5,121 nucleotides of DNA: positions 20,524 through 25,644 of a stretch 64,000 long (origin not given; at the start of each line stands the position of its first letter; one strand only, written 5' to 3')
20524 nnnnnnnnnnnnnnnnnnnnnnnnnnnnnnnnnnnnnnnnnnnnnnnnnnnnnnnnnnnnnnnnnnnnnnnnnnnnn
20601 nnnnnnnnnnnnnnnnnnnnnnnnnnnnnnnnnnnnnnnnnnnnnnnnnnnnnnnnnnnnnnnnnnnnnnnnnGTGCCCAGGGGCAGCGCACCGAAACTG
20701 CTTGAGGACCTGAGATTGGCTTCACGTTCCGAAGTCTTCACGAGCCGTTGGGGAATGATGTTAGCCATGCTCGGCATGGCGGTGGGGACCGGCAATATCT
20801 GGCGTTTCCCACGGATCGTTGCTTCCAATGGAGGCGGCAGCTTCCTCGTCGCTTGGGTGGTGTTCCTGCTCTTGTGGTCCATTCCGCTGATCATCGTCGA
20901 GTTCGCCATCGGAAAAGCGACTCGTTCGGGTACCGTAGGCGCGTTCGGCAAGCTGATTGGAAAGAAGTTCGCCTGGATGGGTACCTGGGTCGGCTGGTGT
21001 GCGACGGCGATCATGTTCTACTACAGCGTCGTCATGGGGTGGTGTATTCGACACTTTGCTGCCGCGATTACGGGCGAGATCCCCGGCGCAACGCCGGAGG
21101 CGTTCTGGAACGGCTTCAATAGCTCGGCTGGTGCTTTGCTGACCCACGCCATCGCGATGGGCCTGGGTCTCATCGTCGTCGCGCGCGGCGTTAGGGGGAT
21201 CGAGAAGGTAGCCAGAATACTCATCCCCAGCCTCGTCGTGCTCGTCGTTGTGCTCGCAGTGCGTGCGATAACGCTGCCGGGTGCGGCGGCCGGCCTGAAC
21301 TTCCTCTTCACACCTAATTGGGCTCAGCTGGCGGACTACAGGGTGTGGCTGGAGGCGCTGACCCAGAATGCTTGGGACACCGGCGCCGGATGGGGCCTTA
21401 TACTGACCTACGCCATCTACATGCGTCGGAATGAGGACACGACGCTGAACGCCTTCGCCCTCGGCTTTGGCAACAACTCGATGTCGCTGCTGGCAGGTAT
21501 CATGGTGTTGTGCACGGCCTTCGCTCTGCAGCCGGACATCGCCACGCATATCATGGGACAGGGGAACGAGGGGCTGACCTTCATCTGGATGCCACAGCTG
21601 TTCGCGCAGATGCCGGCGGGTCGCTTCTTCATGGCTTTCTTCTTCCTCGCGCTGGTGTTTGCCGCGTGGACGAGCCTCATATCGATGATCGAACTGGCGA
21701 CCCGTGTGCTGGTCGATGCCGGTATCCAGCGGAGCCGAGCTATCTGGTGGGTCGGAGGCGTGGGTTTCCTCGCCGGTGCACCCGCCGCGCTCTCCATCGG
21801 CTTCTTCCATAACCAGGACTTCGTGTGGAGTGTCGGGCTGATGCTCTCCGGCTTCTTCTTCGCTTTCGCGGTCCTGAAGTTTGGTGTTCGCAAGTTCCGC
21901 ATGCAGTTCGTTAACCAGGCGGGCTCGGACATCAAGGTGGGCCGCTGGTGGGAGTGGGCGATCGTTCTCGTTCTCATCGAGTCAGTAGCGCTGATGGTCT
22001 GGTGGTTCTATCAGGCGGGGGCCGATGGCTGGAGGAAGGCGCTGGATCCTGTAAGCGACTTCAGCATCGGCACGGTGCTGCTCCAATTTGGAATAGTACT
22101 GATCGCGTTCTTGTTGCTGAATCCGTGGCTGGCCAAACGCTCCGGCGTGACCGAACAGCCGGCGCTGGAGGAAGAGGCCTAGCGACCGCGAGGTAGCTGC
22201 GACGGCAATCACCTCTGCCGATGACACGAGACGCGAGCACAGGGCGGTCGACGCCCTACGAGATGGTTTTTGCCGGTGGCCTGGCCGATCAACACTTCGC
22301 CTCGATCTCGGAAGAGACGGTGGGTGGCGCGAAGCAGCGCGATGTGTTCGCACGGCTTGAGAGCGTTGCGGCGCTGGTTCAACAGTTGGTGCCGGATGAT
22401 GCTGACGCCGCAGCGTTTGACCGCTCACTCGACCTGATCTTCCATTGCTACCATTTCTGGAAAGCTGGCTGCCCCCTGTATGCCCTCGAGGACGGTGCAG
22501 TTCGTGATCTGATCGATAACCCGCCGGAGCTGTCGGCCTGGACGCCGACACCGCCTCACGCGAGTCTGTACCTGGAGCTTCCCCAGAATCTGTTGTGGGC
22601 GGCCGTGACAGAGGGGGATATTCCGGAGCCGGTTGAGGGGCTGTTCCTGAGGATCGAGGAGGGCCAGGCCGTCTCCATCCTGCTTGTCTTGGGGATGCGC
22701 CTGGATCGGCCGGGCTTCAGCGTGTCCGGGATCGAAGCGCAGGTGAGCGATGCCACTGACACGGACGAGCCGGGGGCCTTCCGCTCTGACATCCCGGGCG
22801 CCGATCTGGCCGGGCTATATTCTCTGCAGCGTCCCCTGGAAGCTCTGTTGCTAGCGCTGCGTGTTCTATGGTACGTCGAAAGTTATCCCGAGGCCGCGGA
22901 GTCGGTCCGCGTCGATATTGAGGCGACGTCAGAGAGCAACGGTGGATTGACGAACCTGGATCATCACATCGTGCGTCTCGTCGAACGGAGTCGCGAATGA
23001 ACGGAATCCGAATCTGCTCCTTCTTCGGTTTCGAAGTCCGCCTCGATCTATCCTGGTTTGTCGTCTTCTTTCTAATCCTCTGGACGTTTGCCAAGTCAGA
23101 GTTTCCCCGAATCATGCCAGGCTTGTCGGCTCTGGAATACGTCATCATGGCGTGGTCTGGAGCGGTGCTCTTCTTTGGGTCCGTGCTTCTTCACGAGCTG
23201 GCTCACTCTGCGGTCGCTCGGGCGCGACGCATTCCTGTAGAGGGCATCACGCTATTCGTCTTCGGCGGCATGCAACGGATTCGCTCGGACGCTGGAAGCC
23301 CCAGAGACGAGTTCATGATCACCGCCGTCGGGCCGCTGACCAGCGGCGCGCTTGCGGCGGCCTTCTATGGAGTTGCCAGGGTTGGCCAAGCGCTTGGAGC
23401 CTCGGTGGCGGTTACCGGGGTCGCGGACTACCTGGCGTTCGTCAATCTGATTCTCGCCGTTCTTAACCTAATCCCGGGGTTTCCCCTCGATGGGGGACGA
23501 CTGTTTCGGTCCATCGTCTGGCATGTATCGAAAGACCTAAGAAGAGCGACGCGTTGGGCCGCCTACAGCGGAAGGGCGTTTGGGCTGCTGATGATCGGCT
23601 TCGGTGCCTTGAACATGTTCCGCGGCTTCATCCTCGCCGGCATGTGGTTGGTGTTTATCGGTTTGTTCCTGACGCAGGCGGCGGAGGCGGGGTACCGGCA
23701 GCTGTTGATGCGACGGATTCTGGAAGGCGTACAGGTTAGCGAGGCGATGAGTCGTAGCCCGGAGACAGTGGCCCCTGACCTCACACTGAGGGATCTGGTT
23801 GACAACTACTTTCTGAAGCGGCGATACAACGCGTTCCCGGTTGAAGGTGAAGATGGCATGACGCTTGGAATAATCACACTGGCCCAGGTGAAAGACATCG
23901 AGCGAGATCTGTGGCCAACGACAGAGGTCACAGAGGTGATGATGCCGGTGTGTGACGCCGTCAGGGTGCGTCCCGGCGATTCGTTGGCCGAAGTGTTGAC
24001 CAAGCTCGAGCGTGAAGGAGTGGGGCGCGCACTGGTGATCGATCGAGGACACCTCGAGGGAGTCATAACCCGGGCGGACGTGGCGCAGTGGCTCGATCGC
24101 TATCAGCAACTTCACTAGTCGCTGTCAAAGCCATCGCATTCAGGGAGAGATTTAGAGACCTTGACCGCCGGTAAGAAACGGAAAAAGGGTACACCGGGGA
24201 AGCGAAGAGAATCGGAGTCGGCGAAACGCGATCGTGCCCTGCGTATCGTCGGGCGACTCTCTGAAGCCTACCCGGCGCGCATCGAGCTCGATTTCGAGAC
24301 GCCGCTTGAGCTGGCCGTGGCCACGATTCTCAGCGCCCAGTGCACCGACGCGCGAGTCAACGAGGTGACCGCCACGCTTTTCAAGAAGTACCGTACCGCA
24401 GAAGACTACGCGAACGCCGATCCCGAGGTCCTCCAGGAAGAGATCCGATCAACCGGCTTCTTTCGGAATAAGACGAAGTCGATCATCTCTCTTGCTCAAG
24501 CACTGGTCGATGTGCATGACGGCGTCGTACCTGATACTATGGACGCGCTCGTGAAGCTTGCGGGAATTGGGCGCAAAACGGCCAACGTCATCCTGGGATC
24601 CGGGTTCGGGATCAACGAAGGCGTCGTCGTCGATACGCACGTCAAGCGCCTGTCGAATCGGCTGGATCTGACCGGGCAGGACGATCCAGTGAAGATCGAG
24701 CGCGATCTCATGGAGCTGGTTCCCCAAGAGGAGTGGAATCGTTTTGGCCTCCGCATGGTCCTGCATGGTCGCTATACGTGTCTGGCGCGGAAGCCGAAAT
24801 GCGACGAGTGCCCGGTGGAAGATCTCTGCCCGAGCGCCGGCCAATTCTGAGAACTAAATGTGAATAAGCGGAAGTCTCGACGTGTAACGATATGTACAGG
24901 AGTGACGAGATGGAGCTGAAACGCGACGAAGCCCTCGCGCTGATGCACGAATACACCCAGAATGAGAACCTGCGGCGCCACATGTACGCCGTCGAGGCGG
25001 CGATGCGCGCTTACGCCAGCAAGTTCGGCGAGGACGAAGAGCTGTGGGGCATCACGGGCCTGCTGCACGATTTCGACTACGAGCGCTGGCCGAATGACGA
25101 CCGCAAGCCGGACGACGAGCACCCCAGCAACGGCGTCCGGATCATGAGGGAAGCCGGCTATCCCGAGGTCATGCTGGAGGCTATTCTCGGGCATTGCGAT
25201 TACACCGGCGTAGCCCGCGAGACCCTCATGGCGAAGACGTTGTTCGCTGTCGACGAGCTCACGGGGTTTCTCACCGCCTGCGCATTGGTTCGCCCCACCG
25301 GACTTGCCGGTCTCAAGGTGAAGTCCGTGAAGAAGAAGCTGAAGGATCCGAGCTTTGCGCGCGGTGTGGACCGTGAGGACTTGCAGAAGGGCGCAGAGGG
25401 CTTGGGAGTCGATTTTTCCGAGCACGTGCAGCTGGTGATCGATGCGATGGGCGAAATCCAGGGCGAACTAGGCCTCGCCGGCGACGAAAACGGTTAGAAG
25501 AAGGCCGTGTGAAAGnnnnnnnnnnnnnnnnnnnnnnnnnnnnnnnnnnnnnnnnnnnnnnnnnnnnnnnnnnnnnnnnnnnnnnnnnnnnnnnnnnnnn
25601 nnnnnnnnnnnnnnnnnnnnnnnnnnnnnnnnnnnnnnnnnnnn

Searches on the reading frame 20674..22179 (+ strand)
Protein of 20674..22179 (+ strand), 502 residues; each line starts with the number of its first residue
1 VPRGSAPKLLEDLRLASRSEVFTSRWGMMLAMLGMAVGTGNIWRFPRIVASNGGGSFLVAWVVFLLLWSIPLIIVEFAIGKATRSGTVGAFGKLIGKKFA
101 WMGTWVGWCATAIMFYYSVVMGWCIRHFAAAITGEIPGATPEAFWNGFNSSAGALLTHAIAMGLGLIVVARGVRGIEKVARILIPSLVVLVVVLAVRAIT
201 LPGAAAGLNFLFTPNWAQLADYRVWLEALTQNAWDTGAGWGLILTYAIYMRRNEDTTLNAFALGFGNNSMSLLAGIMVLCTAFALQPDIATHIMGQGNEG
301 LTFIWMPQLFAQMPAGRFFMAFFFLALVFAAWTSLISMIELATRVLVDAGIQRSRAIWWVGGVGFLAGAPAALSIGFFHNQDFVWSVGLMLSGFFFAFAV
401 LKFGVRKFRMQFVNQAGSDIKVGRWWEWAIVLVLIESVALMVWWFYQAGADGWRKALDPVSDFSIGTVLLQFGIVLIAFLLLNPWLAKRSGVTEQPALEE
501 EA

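Call 57: search_protein_families(library=pfam, proteins=[window:20674-22179:+], max_evalue=0.001)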
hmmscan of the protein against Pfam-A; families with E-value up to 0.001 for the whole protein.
window:20674-22179:+ (502 aa): 1 family
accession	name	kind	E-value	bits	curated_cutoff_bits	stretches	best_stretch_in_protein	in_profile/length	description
PF00209.24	SNF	-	9.6e-54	183.4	27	2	167-437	190-472/524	Sodium:neurotransmitter symporter family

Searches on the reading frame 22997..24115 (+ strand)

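Call 57: search_protein_families(library=pfam, proteins=[window:22997-24115:+], max_evalue=0.001)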
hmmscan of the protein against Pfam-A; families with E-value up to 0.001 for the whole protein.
window:22997-24115:+ (373 aa): 2 families
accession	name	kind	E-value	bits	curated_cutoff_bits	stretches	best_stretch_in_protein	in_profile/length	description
PF02163.28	Peptidase_M50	-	1.6e-21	77.1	27.2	2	138-198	158-220/221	Peptidase family M50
PF00571.33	CBS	-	1.4e-18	67.4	24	2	311-366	1-55/57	CBS domain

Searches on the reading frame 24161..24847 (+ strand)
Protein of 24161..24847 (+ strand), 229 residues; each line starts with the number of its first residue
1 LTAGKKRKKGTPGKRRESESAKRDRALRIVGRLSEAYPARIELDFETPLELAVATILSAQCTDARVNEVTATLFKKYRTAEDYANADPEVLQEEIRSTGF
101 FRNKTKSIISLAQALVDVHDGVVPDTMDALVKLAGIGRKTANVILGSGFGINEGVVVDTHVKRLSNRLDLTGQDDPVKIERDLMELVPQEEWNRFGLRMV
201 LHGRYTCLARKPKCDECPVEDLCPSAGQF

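Call 57: search_protein_families(library=pfam, proteins=[window:24161-24847:+], max_evalue=0.001)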
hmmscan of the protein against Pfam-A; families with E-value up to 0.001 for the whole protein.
window:24161-24847:+ (229 aa): 3 families
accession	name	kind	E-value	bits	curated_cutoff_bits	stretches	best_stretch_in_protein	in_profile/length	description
PF00730.31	HhH-GPD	-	4.4e-27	95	26.2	1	53-189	1-108/108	HhH-GPD superfamily base excision DNA repair protein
PF00633.29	HHH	-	9.1e-08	32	24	1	119-145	2-28/30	Helix-hairpin-helix motif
PF10576.14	EndIII_4Fe-2S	-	2.2e-06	28.2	20.5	1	207-223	1-17/17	Iron-sulfur binding domain of endonuclease III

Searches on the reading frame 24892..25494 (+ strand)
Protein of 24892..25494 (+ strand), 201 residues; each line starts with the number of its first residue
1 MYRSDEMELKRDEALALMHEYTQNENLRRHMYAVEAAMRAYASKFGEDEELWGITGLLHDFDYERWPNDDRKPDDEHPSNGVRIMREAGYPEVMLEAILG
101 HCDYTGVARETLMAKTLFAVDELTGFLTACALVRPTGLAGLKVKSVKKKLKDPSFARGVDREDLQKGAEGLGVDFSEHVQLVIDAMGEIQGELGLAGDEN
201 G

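Call 57: search_protein_families(library=pfam, proteins=[window:24892-25494:+], max_evalue=0.001)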
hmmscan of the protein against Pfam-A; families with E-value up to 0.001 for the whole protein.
window:24892-25494:+ (201 aa): 1 family
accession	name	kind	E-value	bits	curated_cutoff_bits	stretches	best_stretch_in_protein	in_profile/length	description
PF01966.28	HD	-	2.7e-08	34.5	22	1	29-123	3-113/116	HD domain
